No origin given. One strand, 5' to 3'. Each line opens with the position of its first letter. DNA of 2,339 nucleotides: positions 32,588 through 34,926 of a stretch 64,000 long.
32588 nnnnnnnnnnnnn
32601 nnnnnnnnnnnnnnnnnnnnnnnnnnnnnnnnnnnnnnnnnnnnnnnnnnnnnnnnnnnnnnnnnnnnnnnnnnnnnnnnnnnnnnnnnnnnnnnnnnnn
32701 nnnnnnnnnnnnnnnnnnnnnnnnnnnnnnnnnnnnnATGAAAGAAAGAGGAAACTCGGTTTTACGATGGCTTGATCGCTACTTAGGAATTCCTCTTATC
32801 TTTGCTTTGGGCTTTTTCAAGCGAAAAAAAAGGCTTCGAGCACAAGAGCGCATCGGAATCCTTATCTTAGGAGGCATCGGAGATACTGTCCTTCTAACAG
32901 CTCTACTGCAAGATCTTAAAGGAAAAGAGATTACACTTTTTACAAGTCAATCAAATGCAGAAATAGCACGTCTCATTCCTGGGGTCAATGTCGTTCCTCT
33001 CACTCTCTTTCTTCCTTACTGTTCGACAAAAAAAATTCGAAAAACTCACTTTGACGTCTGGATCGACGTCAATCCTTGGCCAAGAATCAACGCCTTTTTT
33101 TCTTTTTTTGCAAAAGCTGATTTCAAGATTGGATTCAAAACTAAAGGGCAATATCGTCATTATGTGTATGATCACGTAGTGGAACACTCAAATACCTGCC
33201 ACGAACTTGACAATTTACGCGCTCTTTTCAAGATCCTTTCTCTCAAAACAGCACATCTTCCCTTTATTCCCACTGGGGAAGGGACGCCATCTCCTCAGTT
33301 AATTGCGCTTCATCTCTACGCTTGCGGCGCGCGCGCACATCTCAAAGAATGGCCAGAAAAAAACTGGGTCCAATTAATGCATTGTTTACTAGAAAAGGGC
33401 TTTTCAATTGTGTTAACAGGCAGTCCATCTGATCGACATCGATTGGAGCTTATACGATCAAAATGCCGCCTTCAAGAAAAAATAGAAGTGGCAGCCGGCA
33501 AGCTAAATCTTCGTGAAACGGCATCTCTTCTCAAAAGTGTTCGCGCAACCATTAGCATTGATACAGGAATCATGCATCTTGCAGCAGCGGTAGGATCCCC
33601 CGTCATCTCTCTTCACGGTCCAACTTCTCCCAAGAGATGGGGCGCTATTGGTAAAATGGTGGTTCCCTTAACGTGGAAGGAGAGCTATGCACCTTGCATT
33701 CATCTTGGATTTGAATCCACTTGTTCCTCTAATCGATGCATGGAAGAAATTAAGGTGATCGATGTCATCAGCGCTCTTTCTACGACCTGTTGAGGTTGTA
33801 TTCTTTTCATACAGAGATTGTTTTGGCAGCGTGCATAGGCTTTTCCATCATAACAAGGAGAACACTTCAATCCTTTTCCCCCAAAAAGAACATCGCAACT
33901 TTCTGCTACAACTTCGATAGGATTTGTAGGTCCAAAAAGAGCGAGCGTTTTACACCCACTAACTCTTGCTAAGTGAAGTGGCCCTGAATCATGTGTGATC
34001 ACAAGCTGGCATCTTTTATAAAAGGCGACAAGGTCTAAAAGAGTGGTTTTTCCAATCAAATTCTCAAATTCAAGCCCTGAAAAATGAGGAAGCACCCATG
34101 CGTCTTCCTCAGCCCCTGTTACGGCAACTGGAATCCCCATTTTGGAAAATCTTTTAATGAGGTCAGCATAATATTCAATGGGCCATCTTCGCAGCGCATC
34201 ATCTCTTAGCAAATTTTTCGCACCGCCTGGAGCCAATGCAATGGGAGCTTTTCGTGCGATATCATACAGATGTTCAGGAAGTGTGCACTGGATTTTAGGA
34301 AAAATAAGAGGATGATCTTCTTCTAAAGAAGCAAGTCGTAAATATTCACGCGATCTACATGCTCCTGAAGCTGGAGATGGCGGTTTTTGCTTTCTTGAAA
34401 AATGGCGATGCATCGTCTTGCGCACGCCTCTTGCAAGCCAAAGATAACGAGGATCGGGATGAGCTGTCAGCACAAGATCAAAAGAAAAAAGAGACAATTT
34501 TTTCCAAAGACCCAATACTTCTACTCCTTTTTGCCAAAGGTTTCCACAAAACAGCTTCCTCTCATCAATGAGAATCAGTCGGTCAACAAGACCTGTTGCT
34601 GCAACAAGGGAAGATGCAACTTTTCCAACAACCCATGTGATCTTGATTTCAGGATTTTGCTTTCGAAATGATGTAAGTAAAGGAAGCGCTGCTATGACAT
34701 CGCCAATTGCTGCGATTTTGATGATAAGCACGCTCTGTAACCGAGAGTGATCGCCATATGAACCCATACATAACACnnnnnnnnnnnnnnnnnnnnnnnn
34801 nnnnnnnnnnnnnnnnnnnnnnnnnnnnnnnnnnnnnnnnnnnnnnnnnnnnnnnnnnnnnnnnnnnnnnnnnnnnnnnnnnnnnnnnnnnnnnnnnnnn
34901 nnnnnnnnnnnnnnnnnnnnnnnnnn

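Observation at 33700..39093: Heptosyltransferase / GmhA / Wzm-Wzt / WaaL-like operon implies a complex exported glycan in a chlamydia-like organism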

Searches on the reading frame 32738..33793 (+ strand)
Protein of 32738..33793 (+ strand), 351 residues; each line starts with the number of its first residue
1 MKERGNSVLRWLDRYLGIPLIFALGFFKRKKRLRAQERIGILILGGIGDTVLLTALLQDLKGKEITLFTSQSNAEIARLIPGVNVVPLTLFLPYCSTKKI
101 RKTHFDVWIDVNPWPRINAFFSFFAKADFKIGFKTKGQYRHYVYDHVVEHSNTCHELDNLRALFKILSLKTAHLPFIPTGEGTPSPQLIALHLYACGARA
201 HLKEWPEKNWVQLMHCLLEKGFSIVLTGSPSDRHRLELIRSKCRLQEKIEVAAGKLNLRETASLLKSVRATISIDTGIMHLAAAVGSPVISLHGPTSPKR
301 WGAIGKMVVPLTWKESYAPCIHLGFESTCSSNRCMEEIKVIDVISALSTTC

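Call 3: search_protein_families(library=pfam, proteins=[window:32738-33793:+], max_evalue=0.01)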
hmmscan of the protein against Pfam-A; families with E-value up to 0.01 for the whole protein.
window:32738-33793:+ (351 aa): 1 family
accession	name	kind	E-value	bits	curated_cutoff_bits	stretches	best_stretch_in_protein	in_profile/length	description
PF01075.23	Glyco_transf_9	-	9.3e-34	117.3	22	1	98-322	6-238/247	Glycosyltransferase family 9 (heptosyltransferase)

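Call 4: search_protein_families(library=ncbifam, proteins=[window:32738-33793:+], max_evalue=0.01)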
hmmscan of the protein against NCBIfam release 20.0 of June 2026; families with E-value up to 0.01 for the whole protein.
window:32738-33793:+ (351 aa): 7 families
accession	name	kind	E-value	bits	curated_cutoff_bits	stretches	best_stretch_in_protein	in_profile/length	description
TIGR02193.1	heptsyl_trn_I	equivalog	1.6e-21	76.9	185.3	1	101-310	82-298/320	lipopolysaccharide heptosyltransferase I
TIGR02195.1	heptsyl_trn_II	equivalog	9.3e-21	74.3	134.6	1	200-348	186-335/339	lipopolysaccharide heptosyltransferase II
TIGR02201.1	heptsyl_trn_III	equivalog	4.2e-18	65.5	170.2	1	197-347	189-339/344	putative lipopolysaccharide heptosyltransferase III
NF008204.0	PRK10964.1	equivalog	7.8e-16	58.1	437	1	201-309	190-295/322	lipopolysaccharide heptosyltransferase RfaC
NF008162.0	PRK10916.1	equivalog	6.2e-15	55.2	569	1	202-299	194-293/348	ADP-heptose--LPS heptosyltransferase RfaF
NF007742.0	PRK10422.1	equivalog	2.8e-14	52.7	467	1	197-309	191-304/352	lipopolysaccharide core heptosyltransferase RfaQ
TIGR04414.1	hepto_Aah_TibC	equivalog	3.9e-05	22.8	200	1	196-299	211-312/374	autotransporter strand-loop-strand O-heptosyltransferase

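Call 32: search_solved_structures(query=window:32738-33793:+, max_evalue=0.01, show_alignments=1)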
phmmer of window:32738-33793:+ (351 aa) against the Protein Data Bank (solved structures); distinct sequences matched with E-value up to 0.01: 5.
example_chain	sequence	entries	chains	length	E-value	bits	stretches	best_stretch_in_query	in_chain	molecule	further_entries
6dfe_A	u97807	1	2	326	9.3e-12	47.9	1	201-307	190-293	ADP-heptose--LPS heptosyltransferase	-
2gt1_A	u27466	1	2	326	9.3e-12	47.9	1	201-307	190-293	Lipopolysaccharide heptosyltransferase-1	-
2h1f_A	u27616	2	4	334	9.8e-12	47.8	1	201-307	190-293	Lipopolysaccharide heptosyltransferase-1 | Lipopolysaccharide heptosyltransferase 1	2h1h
1psw_A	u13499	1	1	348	1.2e-11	47.5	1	201-299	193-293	ADP-HEPTOSE LPS HEPTOSYLTRANSFERASE II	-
3tov_A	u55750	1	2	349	1.3e-08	37.5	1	196-317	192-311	Glycosyl transferase family 9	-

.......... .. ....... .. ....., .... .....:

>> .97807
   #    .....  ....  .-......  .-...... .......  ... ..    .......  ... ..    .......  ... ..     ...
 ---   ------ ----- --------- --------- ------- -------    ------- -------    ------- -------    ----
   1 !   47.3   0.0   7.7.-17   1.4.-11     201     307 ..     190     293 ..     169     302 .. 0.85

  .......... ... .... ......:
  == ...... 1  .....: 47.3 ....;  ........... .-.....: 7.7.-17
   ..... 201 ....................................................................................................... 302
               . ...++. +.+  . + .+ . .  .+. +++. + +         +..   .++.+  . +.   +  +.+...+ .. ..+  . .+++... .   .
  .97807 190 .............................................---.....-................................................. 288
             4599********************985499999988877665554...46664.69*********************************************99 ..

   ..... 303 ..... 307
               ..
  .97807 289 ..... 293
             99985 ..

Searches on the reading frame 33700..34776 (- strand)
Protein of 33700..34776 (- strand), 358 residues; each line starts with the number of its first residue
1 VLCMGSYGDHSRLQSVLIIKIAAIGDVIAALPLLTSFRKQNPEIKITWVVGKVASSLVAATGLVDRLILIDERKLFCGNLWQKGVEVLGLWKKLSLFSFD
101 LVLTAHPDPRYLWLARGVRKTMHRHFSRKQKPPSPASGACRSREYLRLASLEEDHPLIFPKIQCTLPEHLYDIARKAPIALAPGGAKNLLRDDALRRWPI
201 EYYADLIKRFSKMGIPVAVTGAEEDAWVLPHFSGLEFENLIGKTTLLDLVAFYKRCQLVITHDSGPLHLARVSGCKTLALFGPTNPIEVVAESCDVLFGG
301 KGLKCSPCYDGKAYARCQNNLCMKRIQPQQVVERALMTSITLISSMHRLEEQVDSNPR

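Call 3: search_protein_families(library=pfam, proteins=[window:33700-34776:-], max_evalue=0.01)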
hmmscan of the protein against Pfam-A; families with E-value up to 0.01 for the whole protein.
window:33700-34776:- (358 aa): 1 family
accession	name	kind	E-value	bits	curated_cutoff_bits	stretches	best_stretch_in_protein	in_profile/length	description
PF01075.23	Glyco_transf_9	-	1.1e-18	67.9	22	1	195-308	118-236/247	Glycosyltransferase family 9 (heptosyltransferase)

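Call 4: search_protein_families(library=ncbifam, proteins=[window:33700-34776:-], max_evalue=0.01)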
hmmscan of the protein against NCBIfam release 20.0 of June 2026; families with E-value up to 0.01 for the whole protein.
window:33700-34776:- (358 aa): 7 families
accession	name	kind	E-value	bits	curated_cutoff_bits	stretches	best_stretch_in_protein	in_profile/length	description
TIGR02193.1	heptsyl_trn_I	equivalog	2e-19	70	185.3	2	16-106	2-93/320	lipopolysaccharide heptosyltransferase I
TIGR02195.1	heptsyl_trn_II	equivalog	2.5e-19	69.6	134.6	1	176-334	174-333/339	lipopolysaccharide heptosyltransferase II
NF007742.0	PRK10422.1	equivalog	5e-11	42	467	2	239-285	246-292/352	lipopolysaccharide core heptosyltransferase RfaQ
NF008204.0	PRK10964.1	equivalog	6.3e-11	42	437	1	15-73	2-60/322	lipopolysaccharide heptosyltransferase RfaC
TIGR02201.1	heptsyl_trn_III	equivalog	4.3e-10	39.1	170.2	1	238-287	243-292/344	putative lipopolysaccharide heptosyltransferase III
NF008162.0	PRK10916.1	equivalog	1e-07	31.5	569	1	194-286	193-292/348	ADP-heptose--LPS heptosyltransferase RfaF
NF004388.0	PRK05749.1-4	equivalog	0.009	14.6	438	0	12-48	47-83/425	lipid IV(A) 3-deoxy-D-manno-octulosonic acid transferase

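Call 33: search_solved_structures(query=window:33700-34776:-, max_evalue=0.01, show_alignments=1)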
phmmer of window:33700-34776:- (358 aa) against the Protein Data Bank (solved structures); distinct sequences matched with E-value up to 0.01: 5.
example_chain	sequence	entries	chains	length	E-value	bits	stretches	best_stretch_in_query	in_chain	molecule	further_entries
3tov_A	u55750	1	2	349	1.9e-16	63.4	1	196-287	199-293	Glycosyl transferase family 9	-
2gt1_A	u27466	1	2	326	3e-08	36.4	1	16-73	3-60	Lipopolysaccharide heptosyltransferase-1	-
6dfe_A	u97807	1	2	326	3e-08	36.4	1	16-73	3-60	ADP-heptose--LPS heptosyltransferase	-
2h1f_A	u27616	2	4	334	3.2e-08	36.3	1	16-73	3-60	Lipopolysaccharide heptosyltransferase-1 | Lipopolysaccharide heptosyltransferase 1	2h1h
1psw_A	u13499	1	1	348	1e-07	34.6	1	154-286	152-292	ADP-HEPTOSE LPS HEPTOSYLTRANSFERASE II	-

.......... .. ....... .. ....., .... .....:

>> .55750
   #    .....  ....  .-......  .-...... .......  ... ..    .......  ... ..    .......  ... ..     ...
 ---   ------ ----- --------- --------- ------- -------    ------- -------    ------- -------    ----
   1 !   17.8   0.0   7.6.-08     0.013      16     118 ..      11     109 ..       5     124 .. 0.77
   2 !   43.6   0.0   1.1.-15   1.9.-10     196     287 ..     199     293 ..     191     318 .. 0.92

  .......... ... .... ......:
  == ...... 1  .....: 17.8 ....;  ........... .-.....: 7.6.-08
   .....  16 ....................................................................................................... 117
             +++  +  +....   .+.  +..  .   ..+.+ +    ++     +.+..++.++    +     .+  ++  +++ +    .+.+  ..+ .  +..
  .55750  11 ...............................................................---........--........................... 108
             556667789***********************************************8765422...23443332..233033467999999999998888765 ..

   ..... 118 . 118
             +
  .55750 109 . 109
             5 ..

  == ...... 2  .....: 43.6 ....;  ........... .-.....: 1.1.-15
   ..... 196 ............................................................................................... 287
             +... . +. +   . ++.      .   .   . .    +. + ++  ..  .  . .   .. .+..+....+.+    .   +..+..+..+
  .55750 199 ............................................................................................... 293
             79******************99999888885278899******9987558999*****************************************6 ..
